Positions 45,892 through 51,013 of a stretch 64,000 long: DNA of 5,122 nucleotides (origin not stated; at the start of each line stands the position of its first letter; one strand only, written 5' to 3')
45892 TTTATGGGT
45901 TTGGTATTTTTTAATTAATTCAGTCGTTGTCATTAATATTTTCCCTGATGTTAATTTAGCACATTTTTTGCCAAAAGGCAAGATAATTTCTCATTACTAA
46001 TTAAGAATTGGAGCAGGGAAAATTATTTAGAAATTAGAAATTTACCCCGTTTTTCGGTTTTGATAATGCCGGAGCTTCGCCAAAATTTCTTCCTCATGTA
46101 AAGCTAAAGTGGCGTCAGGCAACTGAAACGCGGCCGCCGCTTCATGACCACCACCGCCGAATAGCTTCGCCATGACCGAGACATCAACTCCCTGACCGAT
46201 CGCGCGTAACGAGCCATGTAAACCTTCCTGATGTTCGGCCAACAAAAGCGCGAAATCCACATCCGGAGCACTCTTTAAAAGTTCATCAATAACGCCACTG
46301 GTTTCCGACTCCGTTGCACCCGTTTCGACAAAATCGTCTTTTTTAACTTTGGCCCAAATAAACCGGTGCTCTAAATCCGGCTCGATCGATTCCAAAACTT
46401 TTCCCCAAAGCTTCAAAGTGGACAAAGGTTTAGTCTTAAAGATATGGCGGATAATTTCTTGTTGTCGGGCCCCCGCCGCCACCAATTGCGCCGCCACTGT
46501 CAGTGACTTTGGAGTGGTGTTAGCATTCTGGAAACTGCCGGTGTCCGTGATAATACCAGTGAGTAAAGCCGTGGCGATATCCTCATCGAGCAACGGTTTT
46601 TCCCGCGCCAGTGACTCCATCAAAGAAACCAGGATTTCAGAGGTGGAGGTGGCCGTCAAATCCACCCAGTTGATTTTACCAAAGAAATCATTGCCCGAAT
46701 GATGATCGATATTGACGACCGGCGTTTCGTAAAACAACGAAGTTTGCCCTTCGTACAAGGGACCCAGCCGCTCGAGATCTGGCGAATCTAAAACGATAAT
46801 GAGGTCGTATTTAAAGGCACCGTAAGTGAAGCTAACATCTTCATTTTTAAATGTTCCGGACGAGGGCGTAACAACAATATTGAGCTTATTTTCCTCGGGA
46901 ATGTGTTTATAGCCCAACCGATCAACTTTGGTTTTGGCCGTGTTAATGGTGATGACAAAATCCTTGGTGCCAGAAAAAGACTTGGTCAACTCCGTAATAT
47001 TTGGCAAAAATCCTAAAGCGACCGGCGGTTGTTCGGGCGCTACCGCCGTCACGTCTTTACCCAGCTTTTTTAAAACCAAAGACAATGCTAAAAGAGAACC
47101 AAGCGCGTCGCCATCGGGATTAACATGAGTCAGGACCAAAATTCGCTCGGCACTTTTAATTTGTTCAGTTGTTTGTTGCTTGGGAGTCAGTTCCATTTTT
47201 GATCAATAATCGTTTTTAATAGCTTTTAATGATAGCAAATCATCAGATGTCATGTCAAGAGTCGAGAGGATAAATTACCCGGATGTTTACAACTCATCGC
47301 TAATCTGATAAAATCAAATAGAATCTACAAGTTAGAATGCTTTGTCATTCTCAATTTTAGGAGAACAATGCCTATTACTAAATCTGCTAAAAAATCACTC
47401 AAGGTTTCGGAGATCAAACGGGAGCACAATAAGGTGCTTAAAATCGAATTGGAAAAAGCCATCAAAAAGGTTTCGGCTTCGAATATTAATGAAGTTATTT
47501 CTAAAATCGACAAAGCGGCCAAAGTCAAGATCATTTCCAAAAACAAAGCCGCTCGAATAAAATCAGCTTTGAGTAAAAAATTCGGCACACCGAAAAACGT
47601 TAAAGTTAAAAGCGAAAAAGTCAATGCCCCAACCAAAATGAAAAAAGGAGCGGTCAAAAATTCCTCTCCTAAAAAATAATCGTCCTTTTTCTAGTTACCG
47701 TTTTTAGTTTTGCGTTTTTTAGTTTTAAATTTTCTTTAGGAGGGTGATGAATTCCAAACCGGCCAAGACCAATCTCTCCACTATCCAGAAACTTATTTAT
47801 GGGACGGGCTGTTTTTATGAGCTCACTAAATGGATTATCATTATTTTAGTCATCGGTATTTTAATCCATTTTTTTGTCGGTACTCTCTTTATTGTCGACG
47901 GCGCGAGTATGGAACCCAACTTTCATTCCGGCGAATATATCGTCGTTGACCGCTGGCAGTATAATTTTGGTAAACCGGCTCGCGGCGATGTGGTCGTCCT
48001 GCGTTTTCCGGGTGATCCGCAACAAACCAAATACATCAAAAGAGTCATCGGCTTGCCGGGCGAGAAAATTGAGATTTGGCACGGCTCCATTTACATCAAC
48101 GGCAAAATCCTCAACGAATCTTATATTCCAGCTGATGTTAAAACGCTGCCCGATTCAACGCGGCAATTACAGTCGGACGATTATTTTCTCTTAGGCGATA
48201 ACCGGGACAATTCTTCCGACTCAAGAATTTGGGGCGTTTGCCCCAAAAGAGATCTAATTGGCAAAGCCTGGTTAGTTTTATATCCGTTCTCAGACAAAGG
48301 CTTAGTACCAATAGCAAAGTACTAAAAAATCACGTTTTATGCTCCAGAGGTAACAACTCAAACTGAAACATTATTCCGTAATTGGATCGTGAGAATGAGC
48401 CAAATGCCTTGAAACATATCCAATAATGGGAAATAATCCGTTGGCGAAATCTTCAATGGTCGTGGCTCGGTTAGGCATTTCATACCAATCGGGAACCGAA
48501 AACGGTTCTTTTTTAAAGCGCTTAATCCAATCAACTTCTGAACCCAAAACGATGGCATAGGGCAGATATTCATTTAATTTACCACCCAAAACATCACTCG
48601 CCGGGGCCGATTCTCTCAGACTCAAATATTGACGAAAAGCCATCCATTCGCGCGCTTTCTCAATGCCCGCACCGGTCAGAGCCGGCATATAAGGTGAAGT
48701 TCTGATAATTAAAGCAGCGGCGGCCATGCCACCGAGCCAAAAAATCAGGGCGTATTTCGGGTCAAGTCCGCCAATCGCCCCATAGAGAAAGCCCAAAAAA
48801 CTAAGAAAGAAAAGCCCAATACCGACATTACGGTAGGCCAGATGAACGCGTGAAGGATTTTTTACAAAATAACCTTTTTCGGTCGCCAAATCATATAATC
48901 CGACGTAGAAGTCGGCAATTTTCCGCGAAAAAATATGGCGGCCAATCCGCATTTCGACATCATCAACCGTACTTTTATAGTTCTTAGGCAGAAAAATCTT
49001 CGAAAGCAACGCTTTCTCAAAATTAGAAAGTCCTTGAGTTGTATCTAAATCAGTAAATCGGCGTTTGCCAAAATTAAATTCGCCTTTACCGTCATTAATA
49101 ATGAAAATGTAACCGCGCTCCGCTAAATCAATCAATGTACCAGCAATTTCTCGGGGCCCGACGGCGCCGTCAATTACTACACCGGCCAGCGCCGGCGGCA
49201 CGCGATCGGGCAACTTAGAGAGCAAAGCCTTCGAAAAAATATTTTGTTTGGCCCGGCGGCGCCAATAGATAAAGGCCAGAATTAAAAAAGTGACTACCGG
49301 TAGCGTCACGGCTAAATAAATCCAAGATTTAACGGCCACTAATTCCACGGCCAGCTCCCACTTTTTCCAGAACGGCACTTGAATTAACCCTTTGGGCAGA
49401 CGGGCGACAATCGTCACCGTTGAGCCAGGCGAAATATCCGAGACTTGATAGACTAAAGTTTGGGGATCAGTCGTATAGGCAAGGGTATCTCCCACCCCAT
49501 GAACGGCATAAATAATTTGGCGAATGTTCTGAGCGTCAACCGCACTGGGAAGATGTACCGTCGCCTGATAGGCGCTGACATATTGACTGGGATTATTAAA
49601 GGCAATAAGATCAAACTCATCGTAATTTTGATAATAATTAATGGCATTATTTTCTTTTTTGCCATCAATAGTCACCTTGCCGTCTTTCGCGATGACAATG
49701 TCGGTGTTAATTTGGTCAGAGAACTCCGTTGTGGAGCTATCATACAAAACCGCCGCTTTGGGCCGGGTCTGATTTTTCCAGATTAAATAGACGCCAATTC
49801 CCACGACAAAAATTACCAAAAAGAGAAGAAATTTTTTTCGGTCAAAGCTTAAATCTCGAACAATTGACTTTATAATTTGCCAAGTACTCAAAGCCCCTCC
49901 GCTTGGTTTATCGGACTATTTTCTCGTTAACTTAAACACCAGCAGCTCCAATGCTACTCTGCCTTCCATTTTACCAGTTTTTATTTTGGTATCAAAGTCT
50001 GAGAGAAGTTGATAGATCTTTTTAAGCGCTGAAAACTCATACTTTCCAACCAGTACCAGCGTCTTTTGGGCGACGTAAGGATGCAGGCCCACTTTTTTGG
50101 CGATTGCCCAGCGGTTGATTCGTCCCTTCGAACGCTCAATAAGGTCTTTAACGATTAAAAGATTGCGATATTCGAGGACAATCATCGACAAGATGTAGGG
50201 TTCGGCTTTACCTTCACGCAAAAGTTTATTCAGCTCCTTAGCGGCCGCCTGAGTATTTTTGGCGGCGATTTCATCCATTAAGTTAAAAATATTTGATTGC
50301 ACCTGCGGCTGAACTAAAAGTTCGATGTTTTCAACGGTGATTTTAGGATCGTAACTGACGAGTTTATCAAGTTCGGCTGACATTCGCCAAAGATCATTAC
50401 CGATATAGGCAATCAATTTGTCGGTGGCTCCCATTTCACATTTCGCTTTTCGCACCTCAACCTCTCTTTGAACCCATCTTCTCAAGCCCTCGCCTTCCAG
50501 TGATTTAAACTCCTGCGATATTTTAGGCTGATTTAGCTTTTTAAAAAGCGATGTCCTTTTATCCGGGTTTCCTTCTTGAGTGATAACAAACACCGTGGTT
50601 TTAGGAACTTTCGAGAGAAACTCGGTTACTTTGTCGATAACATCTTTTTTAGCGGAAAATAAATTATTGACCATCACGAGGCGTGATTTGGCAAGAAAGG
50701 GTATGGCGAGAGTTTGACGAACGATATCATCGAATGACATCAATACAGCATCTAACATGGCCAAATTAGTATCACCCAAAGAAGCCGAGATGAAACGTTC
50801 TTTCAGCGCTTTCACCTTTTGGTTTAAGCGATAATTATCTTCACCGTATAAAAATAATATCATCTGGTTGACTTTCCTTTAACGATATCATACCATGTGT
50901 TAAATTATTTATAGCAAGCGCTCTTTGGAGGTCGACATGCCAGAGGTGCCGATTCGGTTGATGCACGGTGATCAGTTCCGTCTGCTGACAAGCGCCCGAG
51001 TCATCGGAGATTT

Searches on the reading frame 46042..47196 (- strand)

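Call 77: search_protein_families(library=pfam, proteins=[window:46042-47196:-], max_evalue=0.00001)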
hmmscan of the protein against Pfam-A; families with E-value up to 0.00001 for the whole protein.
window:46042-47196:- (384 aa): 2 families
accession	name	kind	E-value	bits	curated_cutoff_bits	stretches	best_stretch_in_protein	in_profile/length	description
PF01368.27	DHH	-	3.6e-18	66.5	28.1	1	18-215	1-125/125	DHH family, N-terminal domain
PF02272.25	DHHA1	-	1e-08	36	25.9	1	291-378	10-99/102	DHHA1 domain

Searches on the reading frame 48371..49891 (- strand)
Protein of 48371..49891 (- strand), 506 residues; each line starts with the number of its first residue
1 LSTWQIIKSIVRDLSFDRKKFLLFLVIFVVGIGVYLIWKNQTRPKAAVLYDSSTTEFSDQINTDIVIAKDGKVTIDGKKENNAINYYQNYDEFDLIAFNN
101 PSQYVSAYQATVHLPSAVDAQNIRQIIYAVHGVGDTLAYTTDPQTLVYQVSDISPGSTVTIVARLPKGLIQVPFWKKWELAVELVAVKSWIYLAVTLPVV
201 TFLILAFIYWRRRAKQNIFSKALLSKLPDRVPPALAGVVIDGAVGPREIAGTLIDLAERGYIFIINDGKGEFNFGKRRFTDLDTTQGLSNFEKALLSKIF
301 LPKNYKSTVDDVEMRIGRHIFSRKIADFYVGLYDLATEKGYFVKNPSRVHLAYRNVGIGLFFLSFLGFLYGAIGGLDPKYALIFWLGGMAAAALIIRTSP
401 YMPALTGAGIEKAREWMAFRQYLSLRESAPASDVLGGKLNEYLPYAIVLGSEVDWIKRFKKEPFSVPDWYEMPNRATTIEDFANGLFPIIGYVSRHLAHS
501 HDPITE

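Call 77: search_protein_families(library=pfam, proteins=[window:48371-49891:-], max_evalue=0.00001)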
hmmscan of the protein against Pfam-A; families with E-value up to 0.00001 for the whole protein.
window:48371-49891:- (506 aa): 1 family
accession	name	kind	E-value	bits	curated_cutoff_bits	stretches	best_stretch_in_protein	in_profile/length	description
PF20990.2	DUF2207_C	-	1.1e-28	101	33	1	227-459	8-247/247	Predicted membrane protein (DUF2207) C-terminal domain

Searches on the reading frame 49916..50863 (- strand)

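Call 77: search_protein_families(library=pfam, proteins=[window:49916-50863:-], max_evalue=0.00001)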
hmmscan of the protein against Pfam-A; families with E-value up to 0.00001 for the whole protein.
window:49916-50863:- (315 aa): 2 families
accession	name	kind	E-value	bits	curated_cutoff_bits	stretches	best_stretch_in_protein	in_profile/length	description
PF21694.2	DNA_pol3_delta_C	-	4.7e-24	85.1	27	1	189-312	1-121/121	DNA polymerase III delta subunit, C-terminal domain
PF06144.19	DNA_pol3_delta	-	1.2e-16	61.2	21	1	4-112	2-116/124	DNA polymerase III, delta subunit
